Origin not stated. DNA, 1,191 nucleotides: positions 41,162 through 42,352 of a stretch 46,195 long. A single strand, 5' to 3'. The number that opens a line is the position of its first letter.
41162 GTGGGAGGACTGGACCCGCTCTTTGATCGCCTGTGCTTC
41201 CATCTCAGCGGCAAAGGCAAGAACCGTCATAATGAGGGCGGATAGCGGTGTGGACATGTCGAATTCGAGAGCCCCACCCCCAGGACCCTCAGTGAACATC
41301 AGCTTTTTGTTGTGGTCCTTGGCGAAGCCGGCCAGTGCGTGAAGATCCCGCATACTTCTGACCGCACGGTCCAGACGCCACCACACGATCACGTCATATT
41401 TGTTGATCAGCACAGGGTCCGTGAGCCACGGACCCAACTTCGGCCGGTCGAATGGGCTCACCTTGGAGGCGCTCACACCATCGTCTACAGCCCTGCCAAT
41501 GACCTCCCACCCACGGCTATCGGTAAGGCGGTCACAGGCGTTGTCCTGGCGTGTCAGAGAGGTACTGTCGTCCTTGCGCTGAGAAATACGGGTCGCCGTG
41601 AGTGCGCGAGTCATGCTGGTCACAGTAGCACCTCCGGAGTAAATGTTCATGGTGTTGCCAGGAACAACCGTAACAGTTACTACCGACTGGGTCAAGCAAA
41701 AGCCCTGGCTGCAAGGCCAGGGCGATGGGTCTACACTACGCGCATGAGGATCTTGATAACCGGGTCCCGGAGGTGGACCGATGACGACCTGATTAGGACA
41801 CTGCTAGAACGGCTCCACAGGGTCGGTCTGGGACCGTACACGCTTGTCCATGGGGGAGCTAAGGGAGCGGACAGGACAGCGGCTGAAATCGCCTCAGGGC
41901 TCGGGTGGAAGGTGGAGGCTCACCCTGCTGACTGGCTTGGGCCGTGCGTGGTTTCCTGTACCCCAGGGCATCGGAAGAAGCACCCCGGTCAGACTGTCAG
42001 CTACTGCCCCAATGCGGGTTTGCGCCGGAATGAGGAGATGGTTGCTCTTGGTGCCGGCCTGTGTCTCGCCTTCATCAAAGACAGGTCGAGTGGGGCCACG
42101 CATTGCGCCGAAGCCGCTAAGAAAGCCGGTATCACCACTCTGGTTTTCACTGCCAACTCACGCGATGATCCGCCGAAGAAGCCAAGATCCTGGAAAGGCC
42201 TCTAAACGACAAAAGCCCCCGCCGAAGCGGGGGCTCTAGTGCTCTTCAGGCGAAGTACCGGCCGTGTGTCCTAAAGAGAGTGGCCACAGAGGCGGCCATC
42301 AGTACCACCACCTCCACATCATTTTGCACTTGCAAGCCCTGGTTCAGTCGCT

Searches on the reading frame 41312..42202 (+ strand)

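Call 21: search_protein_families(library=pfam, proteins=[window:41312-42202:+], max_evalue=0.01)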
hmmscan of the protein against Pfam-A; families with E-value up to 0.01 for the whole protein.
window:41312-42202:+ (297 aa): 1 family
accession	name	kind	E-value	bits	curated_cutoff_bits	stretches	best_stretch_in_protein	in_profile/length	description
PF10686.14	YAcAr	-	5.8e-17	61.7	28.2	1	145-208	1-63/66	YspA, cpYpsA-related SLOG family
